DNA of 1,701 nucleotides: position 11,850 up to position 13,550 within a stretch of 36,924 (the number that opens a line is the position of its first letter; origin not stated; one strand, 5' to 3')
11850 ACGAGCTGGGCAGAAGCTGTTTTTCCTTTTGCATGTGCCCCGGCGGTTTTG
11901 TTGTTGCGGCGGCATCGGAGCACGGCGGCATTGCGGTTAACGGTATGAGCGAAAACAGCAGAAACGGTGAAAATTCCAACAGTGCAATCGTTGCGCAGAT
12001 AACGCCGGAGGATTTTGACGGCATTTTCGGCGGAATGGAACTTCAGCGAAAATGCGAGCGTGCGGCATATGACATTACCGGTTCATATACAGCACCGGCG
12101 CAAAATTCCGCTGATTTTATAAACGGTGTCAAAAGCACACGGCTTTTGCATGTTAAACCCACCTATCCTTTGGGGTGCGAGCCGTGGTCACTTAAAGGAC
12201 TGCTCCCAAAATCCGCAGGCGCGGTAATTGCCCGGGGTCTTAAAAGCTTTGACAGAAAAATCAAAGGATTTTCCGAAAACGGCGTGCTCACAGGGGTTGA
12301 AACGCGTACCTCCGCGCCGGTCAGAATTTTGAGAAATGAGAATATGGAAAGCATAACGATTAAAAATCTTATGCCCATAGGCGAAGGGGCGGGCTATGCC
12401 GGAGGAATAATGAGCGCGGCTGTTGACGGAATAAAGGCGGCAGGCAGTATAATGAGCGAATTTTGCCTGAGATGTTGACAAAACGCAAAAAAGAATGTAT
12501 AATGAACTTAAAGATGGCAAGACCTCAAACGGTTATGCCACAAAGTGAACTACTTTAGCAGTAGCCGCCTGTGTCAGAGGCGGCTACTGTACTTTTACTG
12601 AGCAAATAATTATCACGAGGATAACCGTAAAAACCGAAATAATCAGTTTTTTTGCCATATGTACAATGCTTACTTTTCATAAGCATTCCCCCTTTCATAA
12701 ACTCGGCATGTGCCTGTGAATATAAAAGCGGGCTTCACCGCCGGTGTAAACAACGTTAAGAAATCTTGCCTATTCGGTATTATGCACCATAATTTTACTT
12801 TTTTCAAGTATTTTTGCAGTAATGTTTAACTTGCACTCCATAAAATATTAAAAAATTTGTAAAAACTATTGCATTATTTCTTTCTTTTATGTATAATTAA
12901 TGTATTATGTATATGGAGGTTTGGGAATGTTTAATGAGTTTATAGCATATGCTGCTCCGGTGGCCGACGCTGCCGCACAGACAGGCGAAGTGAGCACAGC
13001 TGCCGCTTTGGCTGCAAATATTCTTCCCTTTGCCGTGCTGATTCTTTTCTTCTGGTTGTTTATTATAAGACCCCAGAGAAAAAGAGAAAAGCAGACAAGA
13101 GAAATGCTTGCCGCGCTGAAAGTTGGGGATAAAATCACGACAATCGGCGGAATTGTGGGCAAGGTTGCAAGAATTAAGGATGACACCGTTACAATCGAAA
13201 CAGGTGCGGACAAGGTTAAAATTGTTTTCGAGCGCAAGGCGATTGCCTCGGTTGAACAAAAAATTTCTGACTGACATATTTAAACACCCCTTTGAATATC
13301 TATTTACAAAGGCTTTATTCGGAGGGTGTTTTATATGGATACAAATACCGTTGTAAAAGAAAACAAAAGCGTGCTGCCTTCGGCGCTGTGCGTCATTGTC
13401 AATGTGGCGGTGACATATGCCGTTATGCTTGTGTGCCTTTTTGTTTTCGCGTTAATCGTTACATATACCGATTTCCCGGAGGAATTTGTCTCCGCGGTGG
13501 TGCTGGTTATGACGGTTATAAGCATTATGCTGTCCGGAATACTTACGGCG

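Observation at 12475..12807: Convergent consensus promoters sharing one hairpin: candidate small RNA plus small-ORF module (type I toxin-antitoxin-like)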

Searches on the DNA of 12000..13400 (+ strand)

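Call 4: search_rna_families(source=window, start=12000, end=13400, threshold=evalue, max_evalue=10, show_alignments=3)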
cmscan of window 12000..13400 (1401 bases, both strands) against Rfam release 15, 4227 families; matches with E-value up to 10: 0.
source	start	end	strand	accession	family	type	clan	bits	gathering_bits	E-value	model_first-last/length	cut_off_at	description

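Call 29: search_dna_similar(query=window:12470-12810:+, collection=phages, mode=distant, max_evalue=0.001)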
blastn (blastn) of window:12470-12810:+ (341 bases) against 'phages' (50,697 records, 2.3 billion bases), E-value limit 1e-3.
No match.

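Call 30: search_dna_similar(query=window:12470-12810:+, collection=plasmids, mode=distant, max_evalue=0.001)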
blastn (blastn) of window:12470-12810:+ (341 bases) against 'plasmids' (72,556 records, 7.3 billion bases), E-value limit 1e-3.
No match.
